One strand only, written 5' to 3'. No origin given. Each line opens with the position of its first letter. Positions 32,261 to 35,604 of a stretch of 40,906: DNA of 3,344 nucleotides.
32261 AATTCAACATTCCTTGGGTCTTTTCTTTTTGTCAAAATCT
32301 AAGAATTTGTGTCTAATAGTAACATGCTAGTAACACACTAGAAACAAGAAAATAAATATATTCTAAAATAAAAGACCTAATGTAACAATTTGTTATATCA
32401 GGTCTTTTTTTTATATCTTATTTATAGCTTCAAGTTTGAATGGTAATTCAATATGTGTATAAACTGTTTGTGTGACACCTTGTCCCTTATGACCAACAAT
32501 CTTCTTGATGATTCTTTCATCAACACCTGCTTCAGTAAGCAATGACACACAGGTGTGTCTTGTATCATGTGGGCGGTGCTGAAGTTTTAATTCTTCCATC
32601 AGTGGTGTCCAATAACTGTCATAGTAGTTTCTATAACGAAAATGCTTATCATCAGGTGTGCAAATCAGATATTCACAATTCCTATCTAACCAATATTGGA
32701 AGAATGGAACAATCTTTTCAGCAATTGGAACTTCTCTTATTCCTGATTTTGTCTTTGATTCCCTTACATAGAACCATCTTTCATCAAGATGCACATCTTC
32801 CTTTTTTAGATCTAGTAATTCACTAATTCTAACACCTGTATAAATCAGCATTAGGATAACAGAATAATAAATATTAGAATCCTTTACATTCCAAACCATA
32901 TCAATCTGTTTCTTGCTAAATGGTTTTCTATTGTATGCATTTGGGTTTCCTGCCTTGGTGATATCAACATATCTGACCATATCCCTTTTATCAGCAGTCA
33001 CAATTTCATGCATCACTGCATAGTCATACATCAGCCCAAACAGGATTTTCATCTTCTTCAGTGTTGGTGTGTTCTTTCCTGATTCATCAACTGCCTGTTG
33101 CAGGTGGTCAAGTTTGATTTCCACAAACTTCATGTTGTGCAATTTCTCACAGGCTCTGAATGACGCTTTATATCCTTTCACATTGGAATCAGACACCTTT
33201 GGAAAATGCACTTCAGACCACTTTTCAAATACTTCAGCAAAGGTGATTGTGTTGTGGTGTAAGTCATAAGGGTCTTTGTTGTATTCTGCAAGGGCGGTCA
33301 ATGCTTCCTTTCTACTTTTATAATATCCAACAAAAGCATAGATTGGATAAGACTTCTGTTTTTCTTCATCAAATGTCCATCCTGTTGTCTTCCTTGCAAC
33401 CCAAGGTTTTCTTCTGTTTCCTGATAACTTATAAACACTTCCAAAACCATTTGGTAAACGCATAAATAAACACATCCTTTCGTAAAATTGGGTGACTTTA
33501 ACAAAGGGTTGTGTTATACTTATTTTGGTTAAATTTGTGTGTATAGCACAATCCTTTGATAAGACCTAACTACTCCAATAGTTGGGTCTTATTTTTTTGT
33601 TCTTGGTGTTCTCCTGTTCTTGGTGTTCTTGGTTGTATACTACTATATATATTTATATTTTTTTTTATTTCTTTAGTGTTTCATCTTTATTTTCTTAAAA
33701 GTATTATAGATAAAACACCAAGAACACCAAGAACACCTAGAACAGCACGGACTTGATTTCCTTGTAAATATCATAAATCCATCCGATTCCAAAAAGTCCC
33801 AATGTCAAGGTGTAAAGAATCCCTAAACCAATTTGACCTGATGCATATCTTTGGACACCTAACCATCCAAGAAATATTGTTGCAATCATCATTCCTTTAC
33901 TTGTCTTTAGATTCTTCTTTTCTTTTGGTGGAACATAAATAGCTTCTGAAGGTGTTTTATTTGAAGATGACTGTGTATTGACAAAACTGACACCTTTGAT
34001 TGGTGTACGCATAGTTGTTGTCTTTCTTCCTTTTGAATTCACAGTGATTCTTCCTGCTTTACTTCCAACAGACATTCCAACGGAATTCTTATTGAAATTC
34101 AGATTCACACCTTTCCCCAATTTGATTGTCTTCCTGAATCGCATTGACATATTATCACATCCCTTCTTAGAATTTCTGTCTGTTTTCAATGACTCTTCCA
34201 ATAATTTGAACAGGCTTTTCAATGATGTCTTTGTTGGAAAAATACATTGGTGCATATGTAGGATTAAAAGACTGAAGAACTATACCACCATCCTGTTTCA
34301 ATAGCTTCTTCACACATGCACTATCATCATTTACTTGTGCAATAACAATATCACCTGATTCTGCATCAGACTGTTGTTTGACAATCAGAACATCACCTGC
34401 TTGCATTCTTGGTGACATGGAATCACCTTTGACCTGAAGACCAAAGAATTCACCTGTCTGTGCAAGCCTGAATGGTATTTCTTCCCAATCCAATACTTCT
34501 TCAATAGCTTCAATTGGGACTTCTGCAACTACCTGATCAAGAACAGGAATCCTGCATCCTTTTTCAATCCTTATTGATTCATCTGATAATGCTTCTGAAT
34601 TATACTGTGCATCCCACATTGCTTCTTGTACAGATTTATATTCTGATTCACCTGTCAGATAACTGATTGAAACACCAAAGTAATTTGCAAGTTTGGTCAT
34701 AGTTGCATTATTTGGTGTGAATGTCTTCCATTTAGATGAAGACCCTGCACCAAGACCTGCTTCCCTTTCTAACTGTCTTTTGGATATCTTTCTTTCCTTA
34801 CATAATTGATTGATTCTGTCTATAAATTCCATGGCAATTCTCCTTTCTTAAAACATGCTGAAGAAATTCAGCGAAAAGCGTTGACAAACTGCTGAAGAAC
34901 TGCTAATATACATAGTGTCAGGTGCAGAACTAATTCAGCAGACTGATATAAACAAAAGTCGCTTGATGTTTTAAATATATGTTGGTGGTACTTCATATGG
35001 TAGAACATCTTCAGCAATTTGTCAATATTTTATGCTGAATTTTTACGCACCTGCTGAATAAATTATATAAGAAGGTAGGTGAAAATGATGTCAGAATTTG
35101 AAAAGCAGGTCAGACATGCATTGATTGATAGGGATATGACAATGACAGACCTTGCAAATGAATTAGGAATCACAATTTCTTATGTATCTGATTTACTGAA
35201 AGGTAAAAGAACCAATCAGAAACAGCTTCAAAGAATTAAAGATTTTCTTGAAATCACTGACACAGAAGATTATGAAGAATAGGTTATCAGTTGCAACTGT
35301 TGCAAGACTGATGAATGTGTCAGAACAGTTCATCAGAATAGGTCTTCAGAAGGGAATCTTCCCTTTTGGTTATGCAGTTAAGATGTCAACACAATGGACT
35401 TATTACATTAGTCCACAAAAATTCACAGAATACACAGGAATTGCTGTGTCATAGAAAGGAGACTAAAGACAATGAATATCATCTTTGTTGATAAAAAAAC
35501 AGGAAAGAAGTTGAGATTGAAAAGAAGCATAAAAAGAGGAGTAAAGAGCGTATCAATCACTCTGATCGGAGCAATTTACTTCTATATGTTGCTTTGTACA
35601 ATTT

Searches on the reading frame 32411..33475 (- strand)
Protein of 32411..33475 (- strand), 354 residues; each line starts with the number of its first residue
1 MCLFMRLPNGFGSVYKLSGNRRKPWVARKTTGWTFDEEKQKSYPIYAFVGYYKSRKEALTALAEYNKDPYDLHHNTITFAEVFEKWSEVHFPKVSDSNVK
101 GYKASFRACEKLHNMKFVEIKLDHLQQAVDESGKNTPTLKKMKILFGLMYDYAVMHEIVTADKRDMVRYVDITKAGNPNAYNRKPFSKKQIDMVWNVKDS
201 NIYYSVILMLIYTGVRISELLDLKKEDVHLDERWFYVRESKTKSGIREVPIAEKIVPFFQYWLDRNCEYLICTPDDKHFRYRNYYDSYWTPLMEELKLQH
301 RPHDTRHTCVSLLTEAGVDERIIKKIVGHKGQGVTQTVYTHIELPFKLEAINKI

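Call 10: search_protein_families(library=phrogs, proteins=[window:32411-33475:-])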
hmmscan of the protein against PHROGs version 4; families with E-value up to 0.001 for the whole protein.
window:32411-33475:- (354 aa): 3 families
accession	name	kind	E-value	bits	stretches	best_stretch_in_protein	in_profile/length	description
phrog_1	-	integration and excision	8.7e-53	181.5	1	20-354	119-447/611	integrase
phrog_216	-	integration and excision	2.2e-20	73.9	1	143-343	19-225/301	integrase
phrog_7685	-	integration and excision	3.1e-11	44.3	1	239-350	121-231/240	integrase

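Call 45: find_related_loci(query=window:32411-33475:-, collection=viral_contigs, flank=10000)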
Query window:32411-33475:- (354 aa) in viral_contigs; peptide patterns used: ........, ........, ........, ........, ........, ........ (x = any residue, [..] = any of these).
273 stretches matched a pattern; 269 encode a relative of the query (tblastn E <= 1e-3); the best 80 are kept; 80 distinct loci.
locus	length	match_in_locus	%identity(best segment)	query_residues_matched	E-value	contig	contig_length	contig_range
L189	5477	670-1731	100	1-354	0e+0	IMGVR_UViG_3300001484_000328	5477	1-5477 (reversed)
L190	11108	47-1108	99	1-354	0e+0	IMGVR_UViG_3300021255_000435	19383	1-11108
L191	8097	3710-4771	99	1-354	0e+0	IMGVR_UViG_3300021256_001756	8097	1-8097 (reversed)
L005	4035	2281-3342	96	1-354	0e+0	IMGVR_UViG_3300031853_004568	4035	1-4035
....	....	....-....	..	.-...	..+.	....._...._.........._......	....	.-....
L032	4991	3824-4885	96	1-354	0e+0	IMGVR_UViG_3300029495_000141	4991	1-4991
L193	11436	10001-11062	96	1-354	0e+0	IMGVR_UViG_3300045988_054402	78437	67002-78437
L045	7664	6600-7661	96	1-354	0e+0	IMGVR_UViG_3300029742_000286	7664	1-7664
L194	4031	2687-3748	96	1-354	0e+0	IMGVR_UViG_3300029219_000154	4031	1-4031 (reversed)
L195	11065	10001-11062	96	1-354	0e+0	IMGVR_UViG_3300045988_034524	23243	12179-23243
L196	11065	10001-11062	95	1-354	0e+0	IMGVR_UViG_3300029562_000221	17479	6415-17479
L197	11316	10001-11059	95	2-354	0e+0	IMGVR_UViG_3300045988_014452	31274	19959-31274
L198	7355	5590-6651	94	1-354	0e+0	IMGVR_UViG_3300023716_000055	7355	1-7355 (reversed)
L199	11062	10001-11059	91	2-354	0e+0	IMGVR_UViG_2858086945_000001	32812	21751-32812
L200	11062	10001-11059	91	2-354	0e+0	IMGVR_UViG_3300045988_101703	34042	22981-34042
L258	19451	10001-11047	65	5-354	1e-163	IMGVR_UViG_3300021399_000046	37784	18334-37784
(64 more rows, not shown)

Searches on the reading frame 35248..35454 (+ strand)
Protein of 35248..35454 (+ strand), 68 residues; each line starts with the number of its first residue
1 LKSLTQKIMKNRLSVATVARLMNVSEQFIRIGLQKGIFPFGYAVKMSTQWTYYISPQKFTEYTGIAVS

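Call 10: search_protein_families(library=phrogs, proteins=[window:35248-35454:+])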
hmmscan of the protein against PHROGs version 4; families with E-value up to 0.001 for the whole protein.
window:35248-35454:+ (68 aa): 1 family
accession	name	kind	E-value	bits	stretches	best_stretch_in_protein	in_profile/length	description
phrog_6058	-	unknown function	1.1e-23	84.1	1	6-67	18-81/113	-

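Call 21: search_protein_families(library=pfam, proteins=[window:35248-35454:+], max_evalue=0.01)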
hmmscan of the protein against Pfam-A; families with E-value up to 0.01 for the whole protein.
window:35248-35454:+ (68 aa): 0 families

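Call 54: search_protein_families(library=ncbifam, proteins=[window:35248-35454:+], max_evalue=0.01)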
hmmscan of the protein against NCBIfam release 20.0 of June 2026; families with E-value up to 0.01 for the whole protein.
window:35248-35454:+ (68 aa): 0 families
